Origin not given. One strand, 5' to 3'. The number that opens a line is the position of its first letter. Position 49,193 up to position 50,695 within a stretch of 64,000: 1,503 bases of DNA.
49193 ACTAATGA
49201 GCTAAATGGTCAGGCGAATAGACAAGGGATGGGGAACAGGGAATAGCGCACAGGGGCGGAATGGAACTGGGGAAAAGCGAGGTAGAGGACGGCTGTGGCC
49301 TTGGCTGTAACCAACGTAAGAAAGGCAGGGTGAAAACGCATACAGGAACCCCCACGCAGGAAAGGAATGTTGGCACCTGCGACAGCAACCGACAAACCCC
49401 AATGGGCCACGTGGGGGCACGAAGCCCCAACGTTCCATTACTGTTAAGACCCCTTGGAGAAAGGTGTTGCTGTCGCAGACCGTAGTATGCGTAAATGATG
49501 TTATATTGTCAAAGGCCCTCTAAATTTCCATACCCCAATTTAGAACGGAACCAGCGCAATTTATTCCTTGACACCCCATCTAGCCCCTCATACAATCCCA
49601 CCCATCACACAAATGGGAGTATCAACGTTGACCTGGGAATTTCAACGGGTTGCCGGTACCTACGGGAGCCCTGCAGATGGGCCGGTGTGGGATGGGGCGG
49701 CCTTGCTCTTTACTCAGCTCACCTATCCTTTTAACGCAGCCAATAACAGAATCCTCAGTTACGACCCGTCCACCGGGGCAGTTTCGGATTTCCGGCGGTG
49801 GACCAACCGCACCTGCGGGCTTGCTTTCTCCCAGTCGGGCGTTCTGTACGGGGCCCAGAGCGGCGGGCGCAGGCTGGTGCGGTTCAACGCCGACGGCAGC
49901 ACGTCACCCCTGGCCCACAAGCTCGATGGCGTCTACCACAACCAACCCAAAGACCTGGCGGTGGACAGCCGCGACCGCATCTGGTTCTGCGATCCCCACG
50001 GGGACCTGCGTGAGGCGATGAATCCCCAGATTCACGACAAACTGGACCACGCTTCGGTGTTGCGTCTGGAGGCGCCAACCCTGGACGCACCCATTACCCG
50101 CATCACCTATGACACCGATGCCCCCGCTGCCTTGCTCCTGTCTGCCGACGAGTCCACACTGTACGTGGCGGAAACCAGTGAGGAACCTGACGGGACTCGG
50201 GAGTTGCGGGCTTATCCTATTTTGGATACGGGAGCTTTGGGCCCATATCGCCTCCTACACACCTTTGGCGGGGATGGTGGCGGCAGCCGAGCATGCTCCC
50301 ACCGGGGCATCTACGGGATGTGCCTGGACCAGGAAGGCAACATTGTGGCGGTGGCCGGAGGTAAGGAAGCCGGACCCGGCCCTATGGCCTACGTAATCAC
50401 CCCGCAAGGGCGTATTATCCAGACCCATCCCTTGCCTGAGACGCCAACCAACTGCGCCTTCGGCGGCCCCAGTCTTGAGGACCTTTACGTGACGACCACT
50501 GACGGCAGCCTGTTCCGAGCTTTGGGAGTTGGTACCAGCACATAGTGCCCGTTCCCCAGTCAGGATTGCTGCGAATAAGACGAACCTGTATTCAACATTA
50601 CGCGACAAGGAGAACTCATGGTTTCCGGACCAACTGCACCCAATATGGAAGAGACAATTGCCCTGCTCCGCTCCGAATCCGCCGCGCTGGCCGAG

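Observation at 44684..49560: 4.86-kb transposon with 39-bp terminal inverted repeats and an 8-bp target duplication, carrying seven passenger ORFs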

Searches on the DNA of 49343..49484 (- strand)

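Call 59: build_rna_model(alignment_id=A5)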
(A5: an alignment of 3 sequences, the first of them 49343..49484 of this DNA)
Model R1 built from alignment A5 (3 sequences, 158 columns); structure: RNAalifold consensus.
model positions 150; base pairs 48; branch points 2; effective number of sequences 1.09; information 0.59 bits per position. Calibrated on 0.2 Mb of random sequence (short: E-values are rough).
structure used (alignment columns):
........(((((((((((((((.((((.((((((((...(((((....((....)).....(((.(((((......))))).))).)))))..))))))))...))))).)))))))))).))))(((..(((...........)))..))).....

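Call 60: search_with_rna_model(model_id=R1, sources=[window, L001, L002, L003, L004, L005, L006, L007, L008, L009, L010, L011, L012, L013, L014, L015, L016, L017, L018, L019, L020, L021, L022, L023, L024, L025, L026, L027, L028, L029, L030, L031, L032, L033, L034, L035, L036, L037, L038, L039, L040, L041, L042, L043, L044, L045, L046, L047, L048, L049, L050, L051, L052, L053, L054, L055, L056, L057, L058, L059, L060, L061, L062, L063, L064, L065, L066, L067, L068, L069, L070, L071, L072, L073, L074, L075, L076, L077, L078, L079, L080, L081, L082], max_evalue=1, make_alignment=true)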
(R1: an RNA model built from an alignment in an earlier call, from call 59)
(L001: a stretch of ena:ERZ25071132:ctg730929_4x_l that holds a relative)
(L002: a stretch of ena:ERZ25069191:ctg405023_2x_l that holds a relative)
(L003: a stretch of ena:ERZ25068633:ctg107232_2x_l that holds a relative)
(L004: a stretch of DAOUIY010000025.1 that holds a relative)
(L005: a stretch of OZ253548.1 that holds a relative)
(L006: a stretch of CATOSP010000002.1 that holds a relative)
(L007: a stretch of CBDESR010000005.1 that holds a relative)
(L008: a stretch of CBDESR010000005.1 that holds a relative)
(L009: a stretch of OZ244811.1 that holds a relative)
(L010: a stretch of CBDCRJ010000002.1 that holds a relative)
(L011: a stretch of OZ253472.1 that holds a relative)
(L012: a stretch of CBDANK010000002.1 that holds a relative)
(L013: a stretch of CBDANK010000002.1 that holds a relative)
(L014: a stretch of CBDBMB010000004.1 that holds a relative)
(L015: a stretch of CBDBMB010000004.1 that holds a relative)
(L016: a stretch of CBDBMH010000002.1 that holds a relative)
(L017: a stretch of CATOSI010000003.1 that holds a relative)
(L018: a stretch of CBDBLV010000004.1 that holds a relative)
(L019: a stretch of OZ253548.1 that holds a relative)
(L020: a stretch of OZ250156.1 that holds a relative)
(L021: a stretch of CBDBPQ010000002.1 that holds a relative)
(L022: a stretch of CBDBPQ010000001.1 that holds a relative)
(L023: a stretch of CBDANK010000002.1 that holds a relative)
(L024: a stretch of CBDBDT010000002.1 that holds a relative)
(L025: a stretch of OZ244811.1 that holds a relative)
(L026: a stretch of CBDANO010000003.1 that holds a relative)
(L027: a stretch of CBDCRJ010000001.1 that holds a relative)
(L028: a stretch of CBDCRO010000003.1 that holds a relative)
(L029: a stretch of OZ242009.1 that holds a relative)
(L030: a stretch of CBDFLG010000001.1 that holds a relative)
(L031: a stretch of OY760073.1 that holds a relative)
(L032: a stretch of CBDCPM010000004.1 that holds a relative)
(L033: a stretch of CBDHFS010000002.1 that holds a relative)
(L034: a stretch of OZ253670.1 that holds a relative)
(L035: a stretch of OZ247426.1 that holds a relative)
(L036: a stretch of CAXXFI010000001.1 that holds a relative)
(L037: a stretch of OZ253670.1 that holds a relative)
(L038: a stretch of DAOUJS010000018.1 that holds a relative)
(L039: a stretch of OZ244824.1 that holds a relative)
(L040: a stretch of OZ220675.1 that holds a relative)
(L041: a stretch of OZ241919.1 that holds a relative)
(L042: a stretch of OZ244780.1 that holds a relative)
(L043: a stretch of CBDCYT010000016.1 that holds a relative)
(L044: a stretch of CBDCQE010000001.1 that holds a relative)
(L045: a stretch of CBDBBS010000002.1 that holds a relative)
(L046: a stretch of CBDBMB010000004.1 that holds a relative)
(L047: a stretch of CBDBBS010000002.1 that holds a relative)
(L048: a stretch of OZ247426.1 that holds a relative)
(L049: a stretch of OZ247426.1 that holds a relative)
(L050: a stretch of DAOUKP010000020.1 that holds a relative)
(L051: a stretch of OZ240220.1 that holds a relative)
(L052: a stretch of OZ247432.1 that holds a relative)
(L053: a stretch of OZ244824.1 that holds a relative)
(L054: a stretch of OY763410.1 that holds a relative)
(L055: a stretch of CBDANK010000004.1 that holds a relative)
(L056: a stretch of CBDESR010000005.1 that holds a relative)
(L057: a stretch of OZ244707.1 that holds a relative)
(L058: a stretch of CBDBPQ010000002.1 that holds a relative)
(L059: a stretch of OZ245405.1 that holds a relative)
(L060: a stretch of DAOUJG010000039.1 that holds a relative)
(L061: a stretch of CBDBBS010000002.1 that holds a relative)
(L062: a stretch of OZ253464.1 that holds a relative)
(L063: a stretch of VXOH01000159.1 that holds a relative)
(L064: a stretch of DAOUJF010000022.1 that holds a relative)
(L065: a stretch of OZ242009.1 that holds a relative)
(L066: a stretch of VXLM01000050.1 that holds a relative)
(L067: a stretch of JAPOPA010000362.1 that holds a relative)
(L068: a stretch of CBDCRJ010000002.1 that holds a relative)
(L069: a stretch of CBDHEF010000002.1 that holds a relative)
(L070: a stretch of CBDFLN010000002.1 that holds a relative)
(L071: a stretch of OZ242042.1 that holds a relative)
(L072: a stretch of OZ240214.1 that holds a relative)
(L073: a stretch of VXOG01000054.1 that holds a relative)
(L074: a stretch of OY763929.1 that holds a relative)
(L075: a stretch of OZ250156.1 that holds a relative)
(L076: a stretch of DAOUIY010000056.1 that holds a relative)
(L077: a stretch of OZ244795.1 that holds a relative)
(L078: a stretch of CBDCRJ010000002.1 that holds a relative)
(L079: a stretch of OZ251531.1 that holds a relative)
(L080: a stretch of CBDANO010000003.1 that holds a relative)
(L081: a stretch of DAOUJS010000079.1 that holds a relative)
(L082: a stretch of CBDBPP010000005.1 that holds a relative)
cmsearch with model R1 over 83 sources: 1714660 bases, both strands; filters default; matches with E-value up to 1: 19.
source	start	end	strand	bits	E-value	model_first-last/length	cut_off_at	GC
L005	8562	8712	+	152.2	1.1e-33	1-150/150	no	0.55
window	49343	49484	-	142.1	3.2e-31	1-150/150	no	0.58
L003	1298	1442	-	134.5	2.1e-29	1-150/150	no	0.57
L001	145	296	+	77.6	1.1e-15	1-150/150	no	0.59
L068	13678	13841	-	32.6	7.8e-05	1-150/150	no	0.7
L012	7638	7789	+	32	0.00011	1-150/150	no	0.59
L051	8230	8371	+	30.6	0.00024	1-150/150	no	0.59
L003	1326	1459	+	30.5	0.00025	1-150/150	no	0.54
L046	8289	8439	+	30.1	0.0003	1-150/150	no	0.57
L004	9774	9904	-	28.8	0.00062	1-150/150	no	0.56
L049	11928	12090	+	25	0.0052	1-150/150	no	0.56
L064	12088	12240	-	23.7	0.011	1-150/150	no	0.58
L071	11621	11774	+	20.8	0.053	1-150/150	no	0.62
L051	19751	19896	+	20.3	0.071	1-150/150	no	0.6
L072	12385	12527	-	20.1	0.081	1-150/150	no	0.58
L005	8554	8683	-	19.6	0.1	1-150/150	no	0.55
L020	6209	6356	+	19.4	0.12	1-150/150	no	0.57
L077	11077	11208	+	17.1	0.41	1-150/150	no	0.6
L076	12433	12573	+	16.4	0.62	1-150/150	no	0.57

Alignment A6: 19 matches aligned to the model, 245 columns, each read 5' to 3' on its own strand. Consensus structure (alignment columns), stored with it:
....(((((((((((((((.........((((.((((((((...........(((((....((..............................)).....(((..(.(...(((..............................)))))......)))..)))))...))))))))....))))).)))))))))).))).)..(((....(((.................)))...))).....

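Call 63: search_with_rna_model(model_id=R1, sources=[window, L005, L068, L012, L051, L046, L004, L049, L071, L064, L072, L020], max_evalue=0.02, make_alignment=true)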
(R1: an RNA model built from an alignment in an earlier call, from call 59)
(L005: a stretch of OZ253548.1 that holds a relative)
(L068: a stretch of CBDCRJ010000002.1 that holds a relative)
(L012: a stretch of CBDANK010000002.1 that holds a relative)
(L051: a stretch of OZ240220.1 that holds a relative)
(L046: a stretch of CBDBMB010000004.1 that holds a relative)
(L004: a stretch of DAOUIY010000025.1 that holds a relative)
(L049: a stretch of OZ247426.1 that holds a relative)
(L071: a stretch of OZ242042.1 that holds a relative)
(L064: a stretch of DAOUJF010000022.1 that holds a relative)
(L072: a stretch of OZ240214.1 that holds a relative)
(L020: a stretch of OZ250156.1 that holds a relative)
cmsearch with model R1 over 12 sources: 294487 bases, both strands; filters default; matches with E-value up to 0.02: 13.
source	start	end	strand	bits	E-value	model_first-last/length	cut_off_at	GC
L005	8562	8712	+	152.2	2e-34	1-150/150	no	0.55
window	49343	49484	-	142.1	5.5e-32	1-150/150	no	0.58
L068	13678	13841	-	32.6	1.3e-05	1-150/150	no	0.7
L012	7638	7789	+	32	1.8e-05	1-150/150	no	0.59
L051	8230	8371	+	30.6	4.1e-05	1-150/150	no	0.59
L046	8289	8439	+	30.1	5.2e-05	1-150/150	no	0.57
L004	9774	9904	-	28.8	0.00011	1-150/150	no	0.56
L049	11928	12090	+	25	0.0009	1-150/150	no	0.56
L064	12088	12240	-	23.7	0.0019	1-150/150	no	0.58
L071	11621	11774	+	20.8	0.009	1-150/150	no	0.62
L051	19751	19896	+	20.3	0.012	1-150/150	no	0.6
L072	12385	12527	-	20.1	0.014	1-150/150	no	0.58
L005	8554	8683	-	19.6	0.018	1-150/150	no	0.55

Alignment A7: 13 matches aligned to the model, 230 columns, each read 5' to 3' on its own strand. Consensus structure (alignment columns), stored with it:
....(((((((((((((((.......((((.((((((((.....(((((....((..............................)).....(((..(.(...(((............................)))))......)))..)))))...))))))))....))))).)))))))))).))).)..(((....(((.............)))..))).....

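Call 64: search_with_rna_model(model_id=R1, sources=[window, L005, L068, L012, L051, L046, L004, L049, L071, L064, L072, L020], max_evalue=0.015, make_alignment=true)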
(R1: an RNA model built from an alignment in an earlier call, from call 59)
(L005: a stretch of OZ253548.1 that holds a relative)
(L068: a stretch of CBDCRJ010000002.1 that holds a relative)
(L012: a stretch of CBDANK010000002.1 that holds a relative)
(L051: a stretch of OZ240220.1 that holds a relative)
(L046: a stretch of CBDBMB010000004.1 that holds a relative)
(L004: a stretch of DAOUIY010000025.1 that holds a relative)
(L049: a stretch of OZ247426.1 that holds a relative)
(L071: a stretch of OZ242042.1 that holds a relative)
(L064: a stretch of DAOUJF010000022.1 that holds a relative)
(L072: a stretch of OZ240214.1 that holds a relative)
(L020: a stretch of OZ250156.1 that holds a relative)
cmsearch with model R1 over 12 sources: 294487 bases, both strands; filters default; matches with E-value up to 0.015: 12.
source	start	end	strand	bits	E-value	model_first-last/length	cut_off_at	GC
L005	8562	8712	+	152.2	2e-34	1-150/150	no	0.55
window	49343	49484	-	142.1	5.5e-32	1-150/150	no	0.58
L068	13678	13841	-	32.6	1.3e-05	1-150/150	no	0.7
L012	7638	7789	+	32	1.8e-05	1-150/150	no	0.59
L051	8230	8371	+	30.6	4.1e-05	1-150/150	no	0.59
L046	8289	8439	+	30.1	5.2e-05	1-150/150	no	0.57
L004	9774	9904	-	28.8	0.00011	1-150/150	no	0.56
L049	11928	12090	+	25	0.0009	1-150/150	no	0.56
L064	12088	12240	-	23.7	0.0019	1-150/150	no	0.58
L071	11621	11774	+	20.8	0.009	1-150/150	no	0.62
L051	19751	19896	+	20.3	0.012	1-150/150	no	0.6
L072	12385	12527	-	20.1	0.014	1-150/150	no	0.58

Alignment A8: 12 matches aligned to the model, 228 columns, each read 5' to 3' on its own strand. Consensus structure (alignment columns), stored with it:
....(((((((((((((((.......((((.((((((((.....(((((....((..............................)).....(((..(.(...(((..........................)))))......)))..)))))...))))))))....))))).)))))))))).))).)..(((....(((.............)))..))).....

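Call 66: build_rna_model(alignment_id=A8)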
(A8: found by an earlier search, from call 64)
Model R2 built from alignment A8 (12 sequences, 228 columns); structure: stored with the alignment.
model positions 150; base pairs 48; branch points 2; effective number of sequences 5.7; information 0.59 bits per position. Calibrated on 0.2 Mb of random sequence (short: E-values are rough).
structure used (alignment columns):
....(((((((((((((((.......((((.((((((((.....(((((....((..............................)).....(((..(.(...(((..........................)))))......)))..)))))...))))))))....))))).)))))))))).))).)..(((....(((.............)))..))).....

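Call 67: search_with_rna_model(model_id=R2, sources=[window, L001, L002, L003, L004, L005, L006, L007, L008, L009, L010, L011, L012, L013, L014, L015, L016, L017, L018, L019, L020, L021, L022, L023, L024, L025, L026, L027, L028, L029, L030, L031, L032, L033, L034, L035, L036, L037, L038, L039, L040, L041, L042, L043, L044, L045, L046, L047, L048, L049, L050, L051, L052, L053, L054, L055, L056, L057, L058, L059, L060, L061, L062, L063, L064, L065, L066, L067, L068, L069, L070, L071, L072, L073, L074, L075, L076, L077, L078, L079, L080, L081, L082], max_evalue=0.1, make_alignment=true)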
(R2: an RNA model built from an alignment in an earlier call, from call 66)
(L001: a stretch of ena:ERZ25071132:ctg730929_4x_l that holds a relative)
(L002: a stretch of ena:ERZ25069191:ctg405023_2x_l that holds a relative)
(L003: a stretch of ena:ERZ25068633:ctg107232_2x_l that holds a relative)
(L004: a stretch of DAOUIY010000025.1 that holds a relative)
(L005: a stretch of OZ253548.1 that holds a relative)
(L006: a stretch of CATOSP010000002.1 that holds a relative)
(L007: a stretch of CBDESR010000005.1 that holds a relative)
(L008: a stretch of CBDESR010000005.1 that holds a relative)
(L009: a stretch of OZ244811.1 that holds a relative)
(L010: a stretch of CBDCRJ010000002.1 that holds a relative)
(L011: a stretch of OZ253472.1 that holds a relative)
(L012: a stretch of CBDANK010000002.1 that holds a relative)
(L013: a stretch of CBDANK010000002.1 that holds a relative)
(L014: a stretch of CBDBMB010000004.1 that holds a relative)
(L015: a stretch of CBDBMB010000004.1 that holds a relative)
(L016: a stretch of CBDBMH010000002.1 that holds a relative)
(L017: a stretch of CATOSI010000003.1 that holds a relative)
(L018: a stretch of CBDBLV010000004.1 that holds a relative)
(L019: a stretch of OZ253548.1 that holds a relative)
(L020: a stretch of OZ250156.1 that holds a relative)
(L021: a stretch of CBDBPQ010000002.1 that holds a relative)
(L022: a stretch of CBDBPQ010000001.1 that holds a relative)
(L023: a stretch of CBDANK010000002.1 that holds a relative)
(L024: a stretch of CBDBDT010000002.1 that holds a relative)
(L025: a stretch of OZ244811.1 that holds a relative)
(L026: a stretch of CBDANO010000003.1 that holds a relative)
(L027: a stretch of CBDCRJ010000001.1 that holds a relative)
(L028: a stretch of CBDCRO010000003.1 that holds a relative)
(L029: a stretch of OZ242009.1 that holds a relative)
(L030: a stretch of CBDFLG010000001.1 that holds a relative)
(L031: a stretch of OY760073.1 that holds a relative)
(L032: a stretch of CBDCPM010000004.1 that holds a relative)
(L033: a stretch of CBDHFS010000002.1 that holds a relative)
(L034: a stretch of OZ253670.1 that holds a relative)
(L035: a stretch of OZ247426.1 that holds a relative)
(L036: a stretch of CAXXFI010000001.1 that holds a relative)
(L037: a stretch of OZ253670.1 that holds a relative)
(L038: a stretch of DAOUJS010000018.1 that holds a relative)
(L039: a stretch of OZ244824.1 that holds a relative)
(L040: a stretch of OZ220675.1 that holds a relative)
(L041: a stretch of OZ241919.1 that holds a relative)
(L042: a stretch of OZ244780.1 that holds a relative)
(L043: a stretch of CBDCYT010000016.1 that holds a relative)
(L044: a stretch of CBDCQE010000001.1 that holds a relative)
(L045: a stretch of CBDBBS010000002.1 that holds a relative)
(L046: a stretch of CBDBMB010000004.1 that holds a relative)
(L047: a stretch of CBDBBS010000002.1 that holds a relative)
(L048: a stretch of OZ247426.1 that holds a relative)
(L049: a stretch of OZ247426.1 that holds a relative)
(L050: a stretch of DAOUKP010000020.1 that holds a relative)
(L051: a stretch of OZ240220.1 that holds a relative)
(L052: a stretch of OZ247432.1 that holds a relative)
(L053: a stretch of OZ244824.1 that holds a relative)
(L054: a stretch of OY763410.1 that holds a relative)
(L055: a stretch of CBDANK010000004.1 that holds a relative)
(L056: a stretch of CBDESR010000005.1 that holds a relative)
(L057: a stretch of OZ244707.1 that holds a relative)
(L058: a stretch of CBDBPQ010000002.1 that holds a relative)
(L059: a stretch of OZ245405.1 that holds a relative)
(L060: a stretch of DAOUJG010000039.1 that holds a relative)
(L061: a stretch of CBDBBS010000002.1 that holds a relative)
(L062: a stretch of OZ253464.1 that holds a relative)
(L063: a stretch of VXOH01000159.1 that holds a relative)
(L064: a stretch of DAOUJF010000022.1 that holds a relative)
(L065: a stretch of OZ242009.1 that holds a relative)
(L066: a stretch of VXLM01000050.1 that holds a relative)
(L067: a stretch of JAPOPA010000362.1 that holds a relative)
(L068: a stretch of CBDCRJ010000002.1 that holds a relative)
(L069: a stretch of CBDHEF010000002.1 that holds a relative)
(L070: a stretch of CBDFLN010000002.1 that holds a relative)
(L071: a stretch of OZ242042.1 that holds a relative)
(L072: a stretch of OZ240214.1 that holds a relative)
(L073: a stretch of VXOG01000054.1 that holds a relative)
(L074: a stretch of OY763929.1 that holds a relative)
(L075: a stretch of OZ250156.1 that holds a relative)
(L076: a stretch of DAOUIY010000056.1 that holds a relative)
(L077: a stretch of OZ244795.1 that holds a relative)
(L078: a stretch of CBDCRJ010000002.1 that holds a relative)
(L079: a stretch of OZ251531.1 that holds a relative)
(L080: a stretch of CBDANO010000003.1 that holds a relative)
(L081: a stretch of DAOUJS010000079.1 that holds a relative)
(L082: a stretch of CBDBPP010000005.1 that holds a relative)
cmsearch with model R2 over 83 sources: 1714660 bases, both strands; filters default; matches with E-value up to 0.1: 34.
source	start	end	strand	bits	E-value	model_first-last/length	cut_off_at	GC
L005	8562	8712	+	124.3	4.3e-25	1-150/150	no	0.55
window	49343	49484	-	122.8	9.5e-25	1-150/150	no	0.58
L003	1298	1442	-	98.2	3.4e-19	1-150/150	no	0.57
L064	12088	12240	-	78.6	9e-15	1-150/150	no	0.58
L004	9773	9904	-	77.4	1.6e-14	1-150/150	no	0.56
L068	13678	13841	-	77.3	1.7e-14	1-150/150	no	0.7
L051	8230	8371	+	77.1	1.9e-14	1-150/150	no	0.59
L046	8289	8439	+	76.5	2.6e-14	1-150/150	no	0.57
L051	19751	19896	+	76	3.5e-14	1-150/150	no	0.6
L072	12385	12527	-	74.3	8.3e-14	1-150/150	no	0.58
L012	7638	7789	+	71.1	4.3e-13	1-150/150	no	0.59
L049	11928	12090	+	68.9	1.3e-12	1-150/150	no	0.56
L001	166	296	+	62.9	3.1e-11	1-150/150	no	0.58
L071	11621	11774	+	57.9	4.1e-10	1-150/150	no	0.62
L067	2266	2417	-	47.3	1e-07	1-150/150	no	0.62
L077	11051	11208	+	46.6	1.4e-07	1-150/150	no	0.61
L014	8889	9034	+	45.5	2.5e-07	1-150/150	no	0.62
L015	8889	9034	+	45.5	2.5e-07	1-150/150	no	0.62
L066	4491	4639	-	43.9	6.1e-07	1-150/150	no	0.59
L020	6209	6356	+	40.2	4e-06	1-150/150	no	0.57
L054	7981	8126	+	39.3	6.6e-06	1-150/150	no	0.56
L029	11457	11607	+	38.9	8.1e-06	1-150/150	no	0.58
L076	12684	12845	+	36.7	2.5e-05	1-150/150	no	0.59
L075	9044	9190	+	34.4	8.2e-05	1-150/150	no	0.59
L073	9238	9401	-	32.7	0.00019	1-150/150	no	0.62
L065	14565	14700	-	31.6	0.00036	1-150/150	no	0.6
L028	14085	14227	-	29.8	0.00088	1-150/150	no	0.6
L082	12228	12375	+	27.8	0.0026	1-150/150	no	0.58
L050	12672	12823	-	27.3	0.0034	1-150/150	no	0.53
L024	18548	18680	+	26.5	0.0051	1-150/150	no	0.54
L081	13483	13632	-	25.3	0.0092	1-150/150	no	0.58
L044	8195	8397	+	24.1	0.018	1-150/150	no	0.61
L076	12433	12573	+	23.9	0.019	1-150/150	no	0.57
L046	8270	8413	-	23.2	0.027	1-150/150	no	0.55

Alignment A9: 34 matches aligned to the model, 302 columns, each read 5' to 3' on its own strand. Consensus structure (alignment columns), stored with it:
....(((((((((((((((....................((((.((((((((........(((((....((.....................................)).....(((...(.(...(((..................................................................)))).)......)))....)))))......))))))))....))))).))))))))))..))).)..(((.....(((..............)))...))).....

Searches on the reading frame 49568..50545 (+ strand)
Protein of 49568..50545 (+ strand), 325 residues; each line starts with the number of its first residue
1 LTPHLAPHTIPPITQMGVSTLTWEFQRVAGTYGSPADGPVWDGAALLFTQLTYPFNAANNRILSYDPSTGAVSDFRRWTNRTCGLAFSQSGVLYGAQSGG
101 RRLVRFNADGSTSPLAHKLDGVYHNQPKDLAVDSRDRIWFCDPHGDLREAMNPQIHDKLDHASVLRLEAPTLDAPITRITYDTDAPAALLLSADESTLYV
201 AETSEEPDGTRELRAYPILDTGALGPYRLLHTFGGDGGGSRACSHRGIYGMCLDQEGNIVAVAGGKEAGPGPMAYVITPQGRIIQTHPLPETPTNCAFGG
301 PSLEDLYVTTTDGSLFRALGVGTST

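Call 91: search_protein_families(library=pfam, proteins=[window:49568-50545:+], max_evalue=0.00001)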
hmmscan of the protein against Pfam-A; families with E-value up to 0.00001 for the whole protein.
window:49568-50545:+ (325 aa): 1 family
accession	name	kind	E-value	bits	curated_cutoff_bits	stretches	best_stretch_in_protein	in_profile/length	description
PF08450.18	SGL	-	2.4e-26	93.3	26.3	1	36-311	2-245/246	SMP-30/Gluconolactonase/LRE-like region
